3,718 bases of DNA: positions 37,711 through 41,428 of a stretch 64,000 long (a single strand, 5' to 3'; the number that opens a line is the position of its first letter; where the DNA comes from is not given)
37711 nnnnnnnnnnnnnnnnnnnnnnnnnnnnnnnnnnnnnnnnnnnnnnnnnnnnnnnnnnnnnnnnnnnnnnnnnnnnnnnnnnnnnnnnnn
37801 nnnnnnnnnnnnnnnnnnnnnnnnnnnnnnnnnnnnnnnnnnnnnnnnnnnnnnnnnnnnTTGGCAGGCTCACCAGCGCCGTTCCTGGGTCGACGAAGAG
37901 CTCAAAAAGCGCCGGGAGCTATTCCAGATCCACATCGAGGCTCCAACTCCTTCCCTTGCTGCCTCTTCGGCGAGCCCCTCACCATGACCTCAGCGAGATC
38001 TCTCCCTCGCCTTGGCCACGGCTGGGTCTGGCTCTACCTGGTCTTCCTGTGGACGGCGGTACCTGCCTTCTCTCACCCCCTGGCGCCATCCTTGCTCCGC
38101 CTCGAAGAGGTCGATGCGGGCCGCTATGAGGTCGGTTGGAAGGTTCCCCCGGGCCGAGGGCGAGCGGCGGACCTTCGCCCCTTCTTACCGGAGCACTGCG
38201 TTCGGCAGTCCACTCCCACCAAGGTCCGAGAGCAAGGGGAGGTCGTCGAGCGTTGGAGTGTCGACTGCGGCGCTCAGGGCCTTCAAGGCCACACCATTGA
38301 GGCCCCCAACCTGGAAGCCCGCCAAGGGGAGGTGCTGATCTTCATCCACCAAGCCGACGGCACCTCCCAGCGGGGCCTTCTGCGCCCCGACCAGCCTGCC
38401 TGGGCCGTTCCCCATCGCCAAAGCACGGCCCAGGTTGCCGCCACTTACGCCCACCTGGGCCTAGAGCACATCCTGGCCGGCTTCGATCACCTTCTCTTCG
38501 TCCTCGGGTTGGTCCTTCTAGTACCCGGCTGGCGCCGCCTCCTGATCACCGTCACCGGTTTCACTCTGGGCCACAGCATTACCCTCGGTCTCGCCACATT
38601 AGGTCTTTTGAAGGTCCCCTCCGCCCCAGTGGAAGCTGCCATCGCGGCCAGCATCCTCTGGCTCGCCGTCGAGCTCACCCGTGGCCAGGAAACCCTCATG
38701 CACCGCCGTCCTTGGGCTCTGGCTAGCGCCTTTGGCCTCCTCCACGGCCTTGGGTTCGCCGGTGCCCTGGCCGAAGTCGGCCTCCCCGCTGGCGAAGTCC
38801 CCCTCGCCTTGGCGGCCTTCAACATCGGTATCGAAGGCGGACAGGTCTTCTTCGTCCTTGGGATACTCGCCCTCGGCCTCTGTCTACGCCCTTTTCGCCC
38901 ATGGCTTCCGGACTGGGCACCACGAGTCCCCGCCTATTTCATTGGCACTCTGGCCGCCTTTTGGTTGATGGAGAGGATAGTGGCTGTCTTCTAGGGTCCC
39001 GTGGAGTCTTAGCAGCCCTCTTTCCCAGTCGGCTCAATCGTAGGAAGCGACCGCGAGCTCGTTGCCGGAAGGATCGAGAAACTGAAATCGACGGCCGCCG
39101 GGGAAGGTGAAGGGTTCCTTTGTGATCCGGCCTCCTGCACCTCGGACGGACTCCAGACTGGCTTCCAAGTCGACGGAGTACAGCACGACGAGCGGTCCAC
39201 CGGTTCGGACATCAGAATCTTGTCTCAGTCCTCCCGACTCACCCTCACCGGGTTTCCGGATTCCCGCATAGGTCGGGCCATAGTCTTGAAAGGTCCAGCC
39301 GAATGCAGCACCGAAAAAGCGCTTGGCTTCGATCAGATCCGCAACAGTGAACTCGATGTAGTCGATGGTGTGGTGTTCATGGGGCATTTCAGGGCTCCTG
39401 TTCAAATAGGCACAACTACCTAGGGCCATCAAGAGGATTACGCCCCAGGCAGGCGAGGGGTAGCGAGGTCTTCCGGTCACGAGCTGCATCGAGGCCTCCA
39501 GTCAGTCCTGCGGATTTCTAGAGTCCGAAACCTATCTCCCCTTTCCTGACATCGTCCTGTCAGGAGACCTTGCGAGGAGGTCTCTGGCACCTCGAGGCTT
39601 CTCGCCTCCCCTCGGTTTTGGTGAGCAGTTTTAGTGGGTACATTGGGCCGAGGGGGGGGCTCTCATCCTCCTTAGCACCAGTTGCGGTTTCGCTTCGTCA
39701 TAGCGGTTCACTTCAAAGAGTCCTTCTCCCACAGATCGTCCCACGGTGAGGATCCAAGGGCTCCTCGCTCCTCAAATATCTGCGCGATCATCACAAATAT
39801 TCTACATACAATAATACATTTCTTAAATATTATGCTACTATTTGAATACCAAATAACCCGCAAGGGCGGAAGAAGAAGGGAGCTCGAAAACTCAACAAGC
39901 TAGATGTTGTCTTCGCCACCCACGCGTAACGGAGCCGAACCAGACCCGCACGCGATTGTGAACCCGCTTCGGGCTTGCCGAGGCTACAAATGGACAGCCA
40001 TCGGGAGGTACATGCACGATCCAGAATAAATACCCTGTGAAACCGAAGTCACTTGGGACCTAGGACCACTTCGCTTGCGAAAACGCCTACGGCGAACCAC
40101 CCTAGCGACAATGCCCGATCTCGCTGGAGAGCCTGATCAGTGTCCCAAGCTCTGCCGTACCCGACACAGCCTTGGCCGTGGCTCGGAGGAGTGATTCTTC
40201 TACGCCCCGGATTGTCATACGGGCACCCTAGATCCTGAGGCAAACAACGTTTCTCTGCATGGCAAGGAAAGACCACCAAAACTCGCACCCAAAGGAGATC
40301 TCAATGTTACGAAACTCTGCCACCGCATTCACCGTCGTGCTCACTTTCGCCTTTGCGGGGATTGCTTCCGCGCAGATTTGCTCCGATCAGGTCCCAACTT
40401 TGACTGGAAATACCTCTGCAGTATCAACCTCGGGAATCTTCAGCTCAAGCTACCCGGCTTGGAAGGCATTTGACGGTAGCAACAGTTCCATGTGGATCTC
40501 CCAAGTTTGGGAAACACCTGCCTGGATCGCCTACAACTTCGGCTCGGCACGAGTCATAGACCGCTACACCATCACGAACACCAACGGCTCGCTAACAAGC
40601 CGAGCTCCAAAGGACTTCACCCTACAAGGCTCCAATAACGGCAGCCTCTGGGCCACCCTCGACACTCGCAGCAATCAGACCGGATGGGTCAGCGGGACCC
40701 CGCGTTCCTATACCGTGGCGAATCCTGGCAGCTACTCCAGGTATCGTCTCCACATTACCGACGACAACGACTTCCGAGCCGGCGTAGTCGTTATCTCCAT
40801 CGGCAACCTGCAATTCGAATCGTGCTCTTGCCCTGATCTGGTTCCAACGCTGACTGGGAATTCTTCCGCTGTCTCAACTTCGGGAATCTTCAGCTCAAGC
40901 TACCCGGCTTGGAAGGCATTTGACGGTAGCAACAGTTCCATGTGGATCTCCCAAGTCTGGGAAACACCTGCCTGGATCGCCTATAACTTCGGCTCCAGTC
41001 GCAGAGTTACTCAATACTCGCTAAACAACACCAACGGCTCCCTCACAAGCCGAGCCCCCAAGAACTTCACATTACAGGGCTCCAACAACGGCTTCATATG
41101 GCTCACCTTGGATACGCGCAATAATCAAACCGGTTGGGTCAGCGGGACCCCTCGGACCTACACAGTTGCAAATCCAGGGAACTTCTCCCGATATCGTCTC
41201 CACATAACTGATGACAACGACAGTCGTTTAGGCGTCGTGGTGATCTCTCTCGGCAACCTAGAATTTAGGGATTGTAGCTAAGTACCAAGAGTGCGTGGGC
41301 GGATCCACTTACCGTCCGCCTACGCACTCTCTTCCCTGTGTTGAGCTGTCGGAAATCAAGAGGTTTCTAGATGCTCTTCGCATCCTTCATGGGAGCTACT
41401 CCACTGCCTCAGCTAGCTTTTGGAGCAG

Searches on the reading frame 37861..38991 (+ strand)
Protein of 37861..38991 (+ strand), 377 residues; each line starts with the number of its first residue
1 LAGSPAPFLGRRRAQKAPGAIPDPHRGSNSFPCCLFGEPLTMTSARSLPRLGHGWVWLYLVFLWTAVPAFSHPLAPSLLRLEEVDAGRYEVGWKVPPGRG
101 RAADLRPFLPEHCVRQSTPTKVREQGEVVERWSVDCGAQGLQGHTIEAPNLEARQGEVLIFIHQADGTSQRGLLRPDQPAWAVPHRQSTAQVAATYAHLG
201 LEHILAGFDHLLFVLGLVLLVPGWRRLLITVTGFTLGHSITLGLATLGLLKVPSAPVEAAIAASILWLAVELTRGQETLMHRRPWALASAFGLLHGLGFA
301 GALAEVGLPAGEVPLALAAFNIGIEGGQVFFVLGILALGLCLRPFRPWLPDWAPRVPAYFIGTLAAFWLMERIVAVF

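Call 56: search_protein_families(library=pfam, proteins=[window:37861-38991:+], max_evalue=0.0001)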
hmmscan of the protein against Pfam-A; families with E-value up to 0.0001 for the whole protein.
window:37861-38991:+ (377 aa): 2 families
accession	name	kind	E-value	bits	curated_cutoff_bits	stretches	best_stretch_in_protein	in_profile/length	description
PF13795.12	HupE_UreJ_2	-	1.7e-43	148.4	24.5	1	196-342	1-152/156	HupE / UreJ protein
PF04955.18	HupE_UreJ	-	2.2e-06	27.7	23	1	185-309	13-132/179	HupE / UreJ protein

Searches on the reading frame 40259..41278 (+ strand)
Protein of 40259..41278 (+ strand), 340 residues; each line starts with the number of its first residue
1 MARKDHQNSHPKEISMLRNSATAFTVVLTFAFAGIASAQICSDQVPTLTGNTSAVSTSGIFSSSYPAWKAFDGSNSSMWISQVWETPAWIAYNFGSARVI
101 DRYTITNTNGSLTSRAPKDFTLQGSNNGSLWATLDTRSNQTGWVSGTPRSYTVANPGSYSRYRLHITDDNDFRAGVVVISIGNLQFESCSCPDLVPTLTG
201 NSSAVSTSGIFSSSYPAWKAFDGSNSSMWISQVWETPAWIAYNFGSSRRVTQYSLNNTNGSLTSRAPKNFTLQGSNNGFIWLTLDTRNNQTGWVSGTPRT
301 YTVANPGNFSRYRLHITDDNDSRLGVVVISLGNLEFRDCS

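Call 56: search_protein_families(library=pfam, proteins=[window:40259-41278:+], max_evalue=0.0001)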
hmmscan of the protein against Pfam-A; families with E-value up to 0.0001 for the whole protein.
window:40259-41278:+ (340 aa): 2 families
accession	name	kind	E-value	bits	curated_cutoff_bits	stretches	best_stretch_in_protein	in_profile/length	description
PF22633.2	F5_F8_type_C_2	-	7.3e-25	87.8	27.8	2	69-155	1-82/91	NedA-like, galactose-binding domain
PF00754.31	F5_F8_type_C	-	1.9e-20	73.7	28.2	2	56-170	6-116/127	F5/8 type C domain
